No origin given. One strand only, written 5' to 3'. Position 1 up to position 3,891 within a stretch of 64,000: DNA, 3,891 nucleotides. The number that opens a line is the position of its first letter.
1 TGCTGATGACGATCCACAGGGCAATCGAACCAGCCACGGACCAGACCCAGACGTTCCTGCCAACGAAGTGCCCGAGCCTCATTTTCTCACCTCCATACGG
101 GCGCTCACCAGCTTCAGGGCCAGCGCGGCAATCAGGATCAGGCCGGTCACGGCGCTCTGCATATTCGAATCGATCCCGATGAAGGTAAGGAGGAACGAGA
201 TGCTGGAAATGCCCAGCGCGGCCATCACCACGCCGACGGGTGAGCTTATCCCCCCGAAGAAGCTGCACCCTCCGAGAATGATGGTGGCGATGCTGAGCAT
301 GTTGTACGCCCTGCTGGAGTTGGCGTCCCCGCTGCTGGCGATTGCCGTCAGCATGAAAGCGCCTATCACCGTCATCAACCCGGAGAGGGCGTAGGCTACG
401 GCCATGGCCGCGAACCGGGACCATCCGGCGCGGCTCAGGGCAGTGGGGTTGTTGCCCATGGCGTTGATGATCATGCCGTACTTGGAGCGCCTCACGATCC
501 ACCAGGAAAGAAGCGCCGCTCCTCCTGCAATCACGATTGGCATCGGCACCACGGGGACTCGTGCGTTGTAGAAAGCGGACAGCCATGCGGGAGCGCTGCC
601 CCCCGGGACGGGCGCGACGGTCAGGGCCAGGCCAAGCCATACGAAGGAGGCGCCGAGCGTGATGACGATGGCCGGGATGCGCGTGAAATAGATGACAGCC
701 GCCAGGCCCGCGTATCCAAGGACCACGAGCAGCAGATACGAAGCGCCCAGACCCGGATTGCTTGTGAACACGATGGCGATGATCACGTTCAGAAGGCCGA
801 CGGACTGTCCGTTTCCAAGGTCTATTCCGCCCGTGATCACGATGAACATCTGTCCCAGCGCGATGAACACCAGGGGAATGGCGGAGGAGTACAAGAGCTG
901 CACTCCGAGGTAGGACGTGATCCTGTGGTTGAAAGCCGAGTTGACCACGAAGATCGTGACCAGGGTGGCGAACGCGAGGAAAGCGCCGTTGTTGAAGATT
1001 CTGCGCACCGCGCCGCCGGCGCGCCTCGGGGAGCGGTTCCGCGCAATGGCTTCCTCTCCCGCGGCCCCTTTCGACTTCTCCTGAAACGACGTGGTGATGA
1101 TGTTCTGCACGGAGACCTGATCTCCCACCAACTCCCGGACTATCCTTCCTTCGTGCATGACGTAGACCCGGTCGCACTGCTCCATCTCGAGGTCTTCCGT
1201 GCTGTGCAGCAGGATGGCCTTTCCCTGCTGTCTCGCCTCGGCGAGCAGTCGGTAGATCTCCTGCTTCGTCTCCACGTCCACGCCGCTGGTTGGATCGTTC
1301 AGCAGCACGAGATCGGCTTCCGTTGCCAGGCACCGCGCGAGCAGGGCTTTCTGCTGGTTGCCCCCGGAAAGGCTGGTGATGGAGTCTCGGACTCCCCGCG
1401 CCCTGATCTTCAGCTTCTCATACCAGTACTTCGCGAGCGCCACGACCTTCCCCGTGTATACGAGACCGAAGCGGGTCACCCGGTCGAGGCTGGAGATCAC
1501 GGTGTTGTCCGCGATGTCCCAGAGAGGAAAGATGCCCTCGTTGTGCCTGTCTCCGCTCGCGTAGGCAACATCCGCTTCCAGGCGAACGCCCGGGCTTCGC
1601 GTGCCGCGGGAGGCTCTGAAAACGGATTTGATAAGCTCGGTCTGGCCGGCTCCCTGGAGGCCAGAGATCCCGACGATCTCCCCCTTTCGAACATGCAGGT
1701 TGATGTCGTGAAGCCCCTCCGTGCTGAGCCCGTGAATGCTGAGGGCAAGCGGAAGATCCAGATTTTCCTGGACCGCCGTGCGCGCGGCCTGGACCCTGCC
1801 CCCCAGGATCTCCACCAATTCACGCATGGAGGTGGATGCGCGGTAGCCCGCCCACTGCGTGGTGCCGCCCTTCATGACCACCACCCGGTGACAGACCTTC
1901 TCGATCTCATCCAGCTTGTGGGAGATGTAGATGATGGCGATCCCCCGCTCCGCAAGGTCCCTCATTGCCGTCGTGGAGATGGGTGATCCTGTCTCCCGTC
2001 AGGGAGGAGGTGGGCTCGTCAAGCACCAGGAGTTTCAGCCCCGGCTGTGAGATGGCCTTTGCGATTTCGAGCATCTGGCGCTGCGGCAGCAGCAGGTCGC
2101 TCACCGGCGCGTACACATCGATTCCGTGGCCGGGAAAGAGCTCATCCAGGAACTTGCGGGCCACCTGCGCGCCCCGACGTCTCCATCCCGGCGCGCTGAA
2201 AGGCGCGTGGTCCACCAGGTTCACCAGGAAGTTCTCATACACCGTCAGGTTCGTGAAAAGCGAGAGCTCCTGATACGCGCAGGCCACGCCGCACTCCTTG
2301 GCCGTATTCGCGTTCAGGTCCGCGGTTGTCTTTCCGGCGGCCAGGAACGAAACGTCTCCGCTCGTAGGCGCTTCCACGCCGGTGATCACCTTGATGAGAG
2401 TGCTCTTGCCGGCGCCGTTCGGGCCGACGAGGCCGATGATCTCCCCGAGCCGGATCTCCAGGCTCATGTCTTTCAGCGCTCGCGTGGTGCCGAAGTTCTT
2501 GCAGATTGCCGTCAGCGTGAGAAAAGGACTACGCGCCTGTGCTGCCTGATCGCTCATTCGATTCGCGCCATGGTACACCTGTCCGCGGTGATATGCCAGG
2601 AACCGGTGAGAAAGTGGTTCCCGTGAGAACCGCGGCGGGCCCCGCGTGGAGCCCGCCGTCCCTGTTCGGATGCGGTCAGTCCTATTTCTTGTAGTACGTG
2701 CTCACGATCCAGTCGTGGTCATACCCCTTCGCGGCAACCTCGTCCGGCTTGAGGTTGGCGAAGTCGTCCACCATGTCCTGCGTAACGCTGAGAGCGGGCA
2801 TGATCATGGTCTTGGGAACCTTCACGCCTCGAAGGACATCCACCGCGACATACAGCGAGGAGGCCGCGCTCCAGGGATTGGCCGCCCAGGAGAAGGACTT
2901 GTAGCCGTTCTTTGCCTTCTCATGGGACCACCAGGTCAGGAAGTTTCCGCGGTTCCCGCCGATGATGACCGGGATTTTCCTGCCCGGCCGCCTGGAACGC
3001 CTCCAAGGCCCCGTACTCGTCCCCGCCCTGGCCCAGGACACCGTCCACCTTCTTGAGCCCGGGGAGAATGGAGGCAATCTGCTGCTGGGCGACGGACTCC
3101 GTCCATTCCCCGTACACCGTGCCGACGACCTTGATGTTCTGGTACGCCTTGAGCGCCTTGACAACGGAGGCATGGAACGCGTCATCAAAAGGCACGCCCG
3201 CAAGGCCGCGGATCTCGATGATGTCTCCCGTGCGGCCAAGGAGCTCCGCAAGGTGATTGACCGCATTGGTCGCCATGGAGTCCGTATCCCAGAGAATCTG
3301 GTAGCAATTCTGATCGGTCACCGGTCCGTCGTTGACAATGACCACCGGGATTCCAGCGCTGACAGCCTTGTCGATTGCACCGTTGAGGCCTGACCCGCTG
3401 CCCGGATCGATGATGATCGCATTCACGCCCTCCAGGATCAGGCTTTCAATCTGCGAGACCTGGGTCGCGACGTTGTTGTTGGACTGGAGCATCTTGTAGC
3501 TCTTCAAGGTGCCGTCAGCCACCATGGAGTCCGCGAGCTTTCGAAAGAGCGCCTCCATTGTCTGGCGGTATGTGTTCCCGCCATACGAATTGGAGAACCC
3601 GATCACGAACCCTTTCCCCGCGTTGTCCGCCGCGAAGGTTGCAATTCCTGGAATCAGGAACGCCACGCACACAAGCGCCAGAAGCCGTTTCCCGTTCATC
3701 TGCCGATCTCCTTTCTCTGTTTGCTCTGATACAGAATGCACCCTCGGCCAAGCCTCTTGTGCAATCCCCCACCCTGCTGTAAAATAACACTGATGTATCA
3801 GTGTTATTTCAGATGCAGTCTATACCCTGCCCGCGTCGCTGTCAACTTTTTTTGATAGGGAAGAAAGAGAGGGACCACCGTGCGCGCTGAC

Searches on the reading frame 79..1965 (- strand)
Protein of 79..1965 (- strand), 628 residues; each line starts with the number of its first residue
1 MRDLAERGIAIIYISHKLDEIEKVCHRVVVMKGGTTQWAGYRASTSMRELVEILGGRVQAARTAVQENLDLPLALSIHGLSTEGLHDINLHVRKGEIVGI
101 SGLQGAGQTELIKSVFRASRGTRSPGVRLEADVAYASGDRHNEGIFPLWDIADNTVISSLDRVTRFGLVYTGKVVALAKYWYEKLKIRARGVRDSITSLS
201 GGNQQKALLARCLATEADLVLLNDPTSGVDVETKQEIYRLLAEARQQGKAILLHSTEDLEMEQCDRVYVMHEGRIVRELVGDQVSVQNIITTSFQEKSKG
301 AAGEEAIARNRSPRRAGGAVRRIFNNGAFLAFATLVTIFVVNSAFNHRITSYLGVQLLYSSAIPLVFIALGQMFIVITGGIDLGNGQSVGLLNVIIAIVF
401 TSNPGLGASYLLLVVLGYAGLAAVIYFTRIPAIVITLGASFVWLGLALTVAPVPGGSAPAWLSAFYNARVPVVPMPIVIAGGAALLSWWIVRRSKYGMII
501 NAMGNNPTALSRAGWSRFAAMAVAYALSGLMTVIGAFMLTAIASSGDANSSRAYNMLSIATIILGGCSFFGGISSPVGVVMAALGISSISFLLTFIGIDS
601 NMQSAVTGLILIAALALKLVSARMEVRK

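Call 63: search_protein_families(library=pfam, proteins=[window:79-1965:-], max_evalue=0.00001)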
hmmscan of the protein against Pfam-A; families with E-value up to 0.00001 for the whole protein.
window:79-1965:- (628 aa): 2 families
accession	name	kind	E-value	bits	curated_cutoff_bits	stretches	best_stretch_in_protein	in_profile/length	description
PF02653.21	BPD_transp_2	-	9.2e-15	54.9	26.8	1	360-615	7-269/269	Branched-chain amino acid transport system / permease component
PF00005.33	ABC_tran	-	6.5e-12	46.7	25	1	85-227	1-137/137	ABC transporter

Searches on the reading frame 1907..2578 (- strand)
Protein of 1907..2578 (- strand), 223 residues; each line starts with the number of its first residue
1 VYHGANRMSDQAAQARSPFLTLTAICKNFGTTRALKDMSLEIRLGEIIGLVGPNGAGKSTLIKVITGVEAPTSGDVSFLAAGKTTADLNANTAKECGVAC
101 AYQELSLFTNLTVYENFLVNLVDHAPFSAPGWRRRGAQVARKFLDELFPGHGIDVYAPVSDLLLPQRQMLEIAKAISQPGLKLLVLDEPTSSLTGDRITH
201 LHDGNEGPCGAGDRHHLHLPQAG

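Call 63: search_protein_families(library=pfam, proteins=[window:1907-2578:-], max_evalue=0.00001)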
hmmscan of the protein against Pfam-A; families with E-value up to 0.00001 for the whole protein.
window:1907-2578:- (223 aa): 1 family
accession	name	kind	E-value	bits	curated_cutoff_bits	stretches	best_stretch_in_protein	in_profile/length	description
PF00005.33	ABC_tran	-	3.9e-23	83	25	1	35-191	1-137/137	ABC transporter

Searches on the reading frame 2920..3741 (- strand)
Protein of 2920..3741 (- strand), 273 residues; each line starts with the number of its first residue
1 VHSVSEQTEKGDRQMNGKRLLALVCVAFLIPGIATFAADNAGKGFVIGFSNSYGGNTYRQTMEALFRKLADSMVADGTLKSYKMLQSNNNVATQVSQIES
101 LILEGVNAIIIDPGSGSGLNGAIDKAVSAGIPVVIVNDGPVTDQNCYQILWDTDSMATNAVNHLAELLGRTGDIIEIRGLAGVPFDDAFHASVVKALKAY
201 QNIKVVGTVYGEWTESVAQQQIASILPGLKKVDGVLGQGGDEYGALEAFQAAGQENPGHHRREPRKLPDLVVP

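Call 63: search_protein_families(library=pfam, proteins=[window:2920-3741:-], max_evalue=0.00001)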
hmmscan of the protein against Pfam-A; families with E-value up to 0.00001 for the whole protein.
window:2920-3741:- (273 aa): 1 family
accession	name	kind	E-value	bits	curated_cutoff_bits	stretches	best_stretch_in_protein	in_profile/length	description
PF13407.12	Peripla_BP_4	-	3.2e-42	145.3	35.1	1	47-255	1-208/258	Periplasmic binding protein domain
